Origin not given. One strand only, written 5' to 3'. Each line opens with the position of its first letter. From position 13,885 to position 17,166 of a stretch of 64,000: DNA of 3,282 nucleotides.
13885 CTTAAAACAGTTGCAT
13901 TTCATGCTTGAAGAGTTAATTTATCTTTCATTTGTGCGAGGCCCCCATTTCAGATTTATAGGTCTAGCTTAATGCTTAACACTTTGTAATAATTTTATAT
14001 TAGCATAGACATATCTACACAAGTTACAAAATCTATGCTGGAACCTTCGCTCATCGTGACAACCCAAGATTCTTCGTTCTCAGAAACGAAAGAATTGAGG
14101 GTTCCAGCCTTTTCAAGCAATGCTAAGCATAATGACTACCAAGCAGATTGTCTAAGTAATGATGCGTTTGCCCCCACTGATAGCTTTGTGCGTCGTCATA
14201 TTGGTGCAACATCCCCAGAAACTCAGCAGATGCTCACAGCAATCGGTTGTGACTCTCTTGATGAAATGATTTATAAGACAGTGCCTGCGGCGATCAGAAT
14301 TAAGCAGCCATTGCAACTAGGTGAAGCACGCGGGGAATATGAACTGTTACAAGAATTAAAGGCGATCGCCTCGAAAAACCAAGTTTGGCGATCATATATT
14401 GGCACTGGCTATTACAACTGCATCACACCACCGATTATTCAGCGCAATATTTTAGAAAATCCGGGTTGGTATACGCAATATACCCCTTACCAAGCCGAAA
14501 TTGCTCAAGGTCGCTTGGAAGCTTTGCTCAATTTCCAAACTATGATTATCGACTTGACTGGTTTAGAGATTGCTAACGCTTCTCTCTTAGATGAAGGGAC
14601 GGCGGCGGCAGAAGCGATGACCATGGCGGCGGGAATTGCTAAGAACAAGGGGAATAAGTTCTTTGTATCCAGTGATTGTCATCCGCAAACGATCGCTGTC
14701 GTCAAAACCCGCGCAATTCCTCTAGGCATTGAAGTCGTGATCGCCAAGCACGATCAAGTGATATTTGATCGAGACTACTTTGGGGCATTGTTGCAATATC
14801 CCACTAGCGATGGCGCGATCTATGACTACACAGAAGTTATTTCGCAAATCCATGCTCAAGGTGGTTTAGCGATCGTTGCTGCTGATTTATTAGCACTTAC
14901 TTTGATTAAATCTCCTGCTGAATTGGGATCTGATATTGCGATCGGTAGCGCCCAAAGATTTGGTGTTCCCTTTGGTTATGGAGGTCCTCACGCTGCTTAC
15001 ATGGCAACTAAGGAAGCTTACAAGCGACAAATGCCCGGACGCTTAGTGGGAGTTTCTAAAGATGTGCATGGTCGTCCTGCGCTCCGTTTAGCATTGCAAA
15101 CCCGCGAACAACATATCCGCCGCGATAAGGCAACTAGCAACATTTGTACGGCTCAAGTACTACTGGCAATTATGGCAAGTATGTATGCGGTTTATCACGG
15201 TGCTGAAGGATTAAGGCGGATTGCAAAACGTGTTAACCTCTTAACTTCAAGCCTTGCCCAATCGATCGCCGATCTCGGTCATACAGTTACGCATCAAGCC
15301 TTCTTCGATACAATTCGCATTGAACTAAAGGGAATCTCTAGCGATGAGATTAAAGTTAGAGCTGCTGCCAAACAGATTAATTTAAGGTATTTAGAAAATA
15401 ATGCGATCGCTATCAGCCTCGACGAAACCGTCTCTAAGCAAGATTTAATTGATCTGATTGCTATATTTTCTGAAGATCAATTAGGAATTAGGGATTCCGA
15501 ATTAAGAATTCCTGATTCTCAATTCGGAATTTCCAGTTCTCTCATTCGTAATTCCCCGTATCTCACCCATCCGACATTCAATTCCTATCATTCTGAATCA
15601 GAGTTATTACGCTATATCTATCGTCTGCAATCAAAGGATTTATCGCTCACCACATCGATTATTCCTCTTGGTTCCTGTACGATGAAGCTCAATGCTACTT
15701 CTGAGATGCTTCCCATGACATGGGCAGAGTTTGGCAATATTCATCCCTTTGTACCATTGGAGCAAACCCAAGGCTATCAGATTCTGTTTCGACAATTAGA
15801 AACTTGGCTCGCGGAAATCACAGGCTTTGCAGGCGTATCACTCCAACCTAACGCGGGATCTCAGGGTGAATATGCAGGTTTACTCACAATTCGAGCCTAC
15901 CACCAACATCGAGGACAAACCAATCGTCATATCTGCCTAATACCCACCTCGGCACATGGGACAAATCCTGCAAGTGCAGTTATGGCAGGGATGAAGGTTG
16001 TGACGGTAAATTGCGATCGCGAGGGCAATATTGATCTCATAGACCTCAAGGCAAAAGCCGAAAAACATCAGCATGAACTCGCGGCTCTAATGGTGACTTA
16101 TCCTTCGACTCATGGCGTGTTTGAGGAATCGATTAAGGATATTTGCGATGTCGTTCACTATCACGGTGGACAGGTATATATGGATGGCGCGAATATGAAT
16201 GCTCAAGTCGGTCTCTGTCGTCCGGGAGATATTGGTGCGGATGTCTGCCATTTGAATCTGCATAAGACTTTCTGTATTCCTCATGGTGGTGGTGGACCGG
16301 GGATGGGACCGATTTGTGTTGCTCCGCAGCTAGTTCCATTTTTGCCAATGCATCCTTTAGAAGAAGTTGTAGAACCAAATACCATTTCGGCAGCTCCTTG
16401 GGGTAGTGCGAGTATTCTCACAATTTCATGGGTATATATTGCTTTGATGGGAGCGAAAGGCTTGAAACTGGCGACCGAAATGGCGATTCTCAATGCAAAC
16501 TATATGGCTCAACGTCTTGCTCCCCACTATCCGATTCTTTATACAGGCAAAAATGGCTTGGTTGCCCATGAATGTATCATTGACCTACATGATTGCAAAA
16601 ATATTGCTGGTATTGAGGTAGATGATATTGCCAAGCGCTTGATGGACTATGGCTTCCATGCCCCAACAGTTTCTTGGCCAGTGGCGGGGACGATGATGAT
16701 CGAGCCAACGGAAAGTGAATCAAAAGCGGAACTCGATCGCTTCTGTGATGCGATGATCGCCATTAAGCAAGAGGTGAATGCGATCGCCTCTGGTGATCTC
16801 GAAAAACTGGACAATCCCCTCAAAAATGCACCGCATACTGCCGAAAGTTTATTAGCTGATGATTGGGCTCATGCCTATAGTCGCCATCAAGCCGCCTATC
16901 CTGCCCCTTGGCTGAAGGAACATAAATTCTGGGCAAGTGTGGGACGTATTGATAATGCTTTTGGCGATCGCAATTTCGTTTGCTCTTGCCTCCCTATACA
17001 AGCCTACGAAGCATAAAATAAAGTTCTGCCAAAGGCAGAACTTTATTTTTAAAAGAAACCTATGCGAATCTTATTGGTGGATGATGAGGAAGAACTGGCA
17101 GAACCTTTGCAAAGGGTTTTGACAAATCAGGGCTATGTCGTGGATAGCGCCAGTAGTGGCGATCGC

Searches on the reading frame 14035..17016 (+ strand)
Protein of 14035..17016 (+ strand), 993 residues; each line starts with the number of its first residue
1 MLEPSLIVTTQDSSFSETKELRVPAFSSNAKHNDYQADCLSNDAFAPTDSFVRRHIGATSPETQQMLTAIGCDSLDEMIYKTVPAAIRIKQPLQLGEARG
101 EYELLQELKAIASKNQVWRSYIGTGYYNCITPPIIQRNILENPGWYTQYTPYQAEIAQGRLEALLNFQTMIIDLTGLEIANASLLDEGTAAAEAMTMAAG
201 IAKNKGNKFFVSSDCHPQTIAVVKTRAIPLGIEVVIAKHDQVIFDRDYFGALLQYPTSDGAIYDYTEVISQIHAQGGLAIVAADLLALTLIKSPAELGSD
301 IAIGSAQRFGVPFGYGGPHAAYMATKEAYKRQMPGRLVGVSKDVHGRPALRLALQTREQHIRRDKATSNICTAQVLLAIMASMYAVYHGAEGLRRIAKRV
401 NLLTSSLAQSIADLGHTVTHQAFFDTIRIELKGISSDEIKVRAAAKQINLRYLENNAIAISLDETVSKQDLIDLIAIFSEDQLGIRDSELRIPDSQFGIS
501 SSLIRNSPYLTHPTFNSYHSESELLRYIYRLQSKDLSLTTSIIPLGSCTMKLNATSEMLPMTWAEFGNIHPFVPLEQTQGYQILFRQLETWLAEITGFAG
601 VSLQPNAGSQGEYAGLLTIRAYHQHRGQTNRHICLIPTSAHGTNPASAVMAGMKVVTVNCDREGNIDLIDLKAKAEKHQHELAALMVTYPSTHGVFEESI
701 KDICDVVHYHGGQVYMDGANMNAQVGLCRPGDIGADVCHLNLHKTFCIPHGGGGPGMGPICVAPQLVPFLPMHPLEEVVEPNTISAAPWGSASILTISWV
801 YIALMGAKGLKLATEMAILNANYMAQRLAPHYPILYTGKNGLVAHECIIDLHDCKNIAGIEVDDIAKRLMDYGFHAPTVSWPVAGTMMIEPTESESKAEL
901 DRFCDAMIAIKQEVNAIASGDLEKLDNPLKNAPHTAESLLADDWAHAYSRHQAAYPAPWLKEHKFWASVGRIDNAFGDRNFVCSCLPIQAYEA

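Call 63: search_protein_families(library=pfam, proteins=[window:14035-17016:+], max_evalue=0.00001)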
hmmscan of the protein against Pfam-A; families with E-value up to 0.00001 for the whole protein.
window:14035-17016:+ (993 aa): 2 families
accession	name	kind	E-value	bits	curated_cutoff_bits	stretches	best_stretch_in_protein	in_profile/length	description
PF02347.22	GDC-P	-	1.3e-199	663.9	26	2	53-478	1-429/429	Glycine cleavage system P-protein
PF21478.3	GcvP2_C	-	8.3e-61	203.7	27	1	813-934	1-122/122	Glycine dehydrogenase, C-terminal domain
